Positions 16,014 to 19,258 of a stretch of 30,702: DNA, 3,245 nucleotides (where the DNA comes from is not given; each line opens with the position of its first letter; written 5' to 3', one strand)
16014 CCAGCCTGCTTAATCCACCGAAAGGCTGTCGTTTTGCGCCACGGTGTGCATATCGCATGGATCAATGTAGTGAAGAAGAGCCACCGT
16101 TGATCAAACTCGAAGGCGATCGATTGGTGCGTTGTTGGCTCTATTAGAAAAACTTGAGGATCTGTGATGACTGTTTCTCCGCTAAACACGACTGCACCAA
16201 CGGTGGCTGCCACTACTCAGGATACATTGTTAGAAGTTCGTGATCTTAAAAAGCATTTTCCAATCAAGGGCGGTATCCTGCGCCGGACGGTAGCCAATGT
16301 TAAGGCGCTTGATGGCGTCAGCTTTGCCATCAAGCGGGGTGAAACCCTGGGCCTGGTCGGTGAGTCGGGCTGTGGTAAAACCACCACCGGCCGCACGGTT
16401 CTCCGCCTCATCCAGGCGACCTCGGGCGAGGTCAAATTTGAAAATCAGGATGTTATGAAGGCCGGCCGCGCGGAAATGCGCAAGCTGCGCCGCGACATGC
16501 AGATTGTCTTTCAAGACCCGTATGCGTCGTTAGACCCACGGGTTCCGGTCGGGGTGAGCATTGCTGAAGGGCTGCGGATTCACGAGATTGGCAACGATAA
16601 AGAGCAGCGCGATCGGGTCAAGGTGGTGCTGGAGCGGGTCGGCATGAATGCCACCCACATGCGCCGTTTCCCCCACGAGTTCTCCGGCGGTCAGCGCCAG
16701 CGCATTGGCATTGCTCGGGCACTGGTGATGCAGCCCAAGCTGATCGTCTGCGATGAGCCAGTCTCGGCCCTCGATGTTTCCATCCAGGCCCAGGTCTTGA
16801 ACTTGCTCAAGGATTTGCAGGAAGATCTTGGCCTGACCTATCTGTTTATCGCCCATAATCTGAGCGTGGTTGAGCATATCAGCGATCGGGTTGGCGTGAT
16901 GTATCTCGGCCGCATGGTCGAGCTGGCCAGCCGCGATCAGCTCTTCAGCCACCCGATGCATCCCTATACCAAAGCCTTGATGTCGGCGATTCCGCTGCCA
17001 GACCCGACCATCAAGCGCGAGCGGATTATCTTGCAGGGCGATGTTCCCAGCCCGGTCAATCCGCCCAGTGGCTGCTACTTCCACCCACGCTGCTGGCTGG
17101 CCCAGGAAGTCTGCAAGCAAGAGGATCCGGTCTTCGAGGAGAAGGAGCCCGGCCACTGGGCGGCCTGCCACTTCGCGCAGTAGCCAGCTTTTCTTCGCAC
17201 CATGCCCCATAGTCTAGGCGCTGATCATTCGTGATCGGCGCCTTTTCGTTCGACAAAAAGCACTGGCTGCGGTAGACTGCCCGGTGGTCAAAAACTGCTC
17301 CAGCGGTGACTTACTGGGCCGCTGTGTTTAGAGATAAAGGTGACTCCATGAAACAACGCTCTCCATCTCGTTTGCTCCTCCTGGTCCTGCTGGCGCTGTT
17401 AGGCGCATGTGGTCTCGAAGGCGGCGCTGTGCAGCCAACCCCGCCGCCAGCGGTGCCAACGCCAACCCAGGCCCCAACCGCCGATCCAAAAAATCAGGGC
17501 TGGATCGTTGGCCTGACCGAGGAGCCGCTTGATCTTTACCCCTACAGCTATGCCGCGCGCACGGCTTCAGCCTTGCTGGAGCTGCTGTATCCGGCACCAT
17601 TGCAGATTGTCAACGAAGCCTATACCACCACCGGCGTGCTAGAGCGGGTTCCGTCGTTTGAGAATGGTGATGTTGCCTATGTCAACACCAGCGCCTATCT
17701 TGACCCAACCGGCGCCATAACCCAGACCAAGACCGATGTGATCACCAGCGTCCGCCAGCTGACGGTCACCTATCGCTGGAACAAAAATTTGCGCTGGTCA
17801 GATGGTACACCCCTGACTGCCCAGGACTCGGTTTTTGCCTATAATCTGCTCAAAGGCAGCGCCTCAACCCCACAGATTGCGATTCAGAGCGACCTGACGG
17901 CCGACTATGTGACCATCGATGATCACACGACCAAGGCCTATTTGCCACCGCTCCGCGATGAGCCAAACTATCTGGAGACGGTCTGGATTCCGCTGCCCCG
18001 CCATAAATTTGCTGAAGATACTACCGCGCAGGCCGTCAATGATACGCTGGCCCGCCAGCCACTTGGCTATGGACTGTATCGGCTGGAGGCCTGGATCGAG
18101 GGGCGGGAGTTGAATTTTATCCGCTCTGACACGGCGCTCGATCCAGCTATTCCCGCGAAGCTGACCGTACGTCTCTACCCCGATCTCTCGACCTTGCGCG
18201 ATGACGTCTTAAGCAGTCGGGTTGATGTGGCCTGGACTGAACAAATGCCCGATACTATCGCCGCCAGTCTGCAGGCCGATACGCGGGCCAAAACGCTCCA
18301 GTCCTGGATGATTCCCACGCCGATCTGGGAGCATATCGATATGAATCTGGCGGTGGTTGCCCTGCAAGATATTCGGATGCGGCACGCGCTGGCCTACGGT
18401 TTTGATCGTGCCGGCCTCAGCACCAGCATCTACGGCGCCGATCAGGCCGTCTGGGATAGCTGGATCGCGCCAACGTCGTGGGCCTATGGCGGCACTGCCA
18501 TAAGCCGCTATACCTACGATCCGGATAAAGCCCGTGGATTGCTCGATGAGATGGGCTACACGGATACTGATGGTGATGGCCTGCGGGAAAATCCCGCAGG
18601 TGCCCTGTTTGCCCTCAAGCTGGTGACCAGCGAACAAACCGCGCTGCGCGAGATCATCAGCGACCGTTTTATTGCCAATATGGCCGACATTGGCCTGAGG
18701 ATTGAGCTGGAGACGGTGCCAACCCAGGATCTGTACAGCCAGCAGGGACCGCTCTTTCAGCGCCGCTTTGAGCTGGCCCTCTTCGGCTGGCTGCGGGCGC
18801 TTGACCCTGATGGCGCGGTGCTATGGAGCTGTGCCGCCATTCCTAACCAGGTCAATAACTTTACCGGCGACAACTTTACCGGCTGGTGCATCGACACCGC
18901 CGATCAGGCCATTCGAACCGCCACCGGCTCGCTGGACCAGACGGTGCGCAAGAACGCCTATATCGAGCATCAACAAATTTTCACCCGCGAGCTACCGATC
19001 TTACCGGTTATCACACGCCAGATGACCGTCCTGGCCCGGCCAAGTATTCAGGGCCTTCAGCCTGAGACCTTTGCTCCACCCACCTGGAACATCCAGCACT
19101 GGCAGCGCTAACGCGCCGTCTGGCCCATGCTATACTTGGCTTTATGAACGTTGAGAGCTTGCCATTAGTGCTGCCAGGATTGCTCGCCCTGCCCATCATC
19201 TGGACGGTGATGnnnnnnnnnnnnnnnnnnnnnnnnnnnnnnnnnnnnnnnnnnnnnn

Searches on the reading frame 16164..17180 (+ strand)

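Call 12: search_protein_families(library=pfam, proteins=[window:16164-17180:+], max_evalue=0.00001)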
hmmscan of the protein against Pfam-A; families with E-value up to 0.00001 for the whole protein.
window:16164-17180:+ (339 aa): 2 families
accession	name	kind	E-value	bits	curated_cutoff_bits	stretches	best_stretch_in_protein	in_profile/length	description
PF00005.33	ABC_tran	-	3.7e-33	115.5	25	1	49-200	1-136/137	ABC transporter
PF08352.17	oligo_HPY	-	1.1e-19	71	27.1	1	252-317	1-65/65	Oligopeptide/dipeptide transporter, C-terminal region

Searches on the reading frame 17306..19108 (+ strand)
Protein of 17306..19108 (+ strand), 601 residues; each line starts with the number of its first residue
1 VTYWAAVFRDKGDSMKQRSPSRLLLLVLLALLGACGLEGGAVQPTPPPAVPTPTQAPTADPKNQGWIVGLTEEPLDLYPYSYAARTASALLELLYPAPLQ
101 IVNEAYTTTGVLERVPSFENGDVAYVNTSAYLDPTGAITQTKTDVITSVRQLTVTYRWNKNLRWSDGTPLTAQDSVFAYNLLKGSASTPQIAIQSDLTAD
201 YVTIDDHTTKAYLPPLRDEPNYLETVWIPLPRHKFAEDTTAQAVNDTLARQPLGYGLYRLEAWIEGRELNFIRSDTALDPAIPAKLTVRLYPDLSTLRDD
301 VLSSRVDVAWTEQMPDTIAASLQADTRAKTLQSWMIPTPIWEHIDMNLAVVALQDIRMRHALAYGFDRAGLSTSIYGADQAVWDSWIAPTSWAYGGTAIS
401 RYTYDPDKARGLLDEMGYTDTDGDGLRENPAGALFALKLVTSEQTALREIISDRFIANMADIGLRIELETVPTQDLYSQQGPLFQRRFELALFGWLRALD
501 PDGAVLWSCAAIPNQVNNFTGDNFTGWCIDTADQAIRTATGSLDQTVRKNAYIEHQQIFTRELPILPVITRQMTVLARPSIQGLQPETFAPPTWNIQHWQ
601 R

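Call 12: search_protein_families(library=pfam, proteins=[window:17306-19108:+], max_evalue=0.00001)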
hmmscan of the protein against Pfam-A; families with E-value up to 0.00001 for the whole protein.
window:17306-19108:+ (601 aa): 1 family
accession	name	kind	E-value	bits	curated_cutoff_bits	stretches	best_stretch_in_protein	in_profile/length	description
PF00496.27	SBP_bac_5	-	9.3e-42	143.9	32.4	1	151-508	16-359/368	Bacterial extracellular solute-binding proteins, family 5 Middle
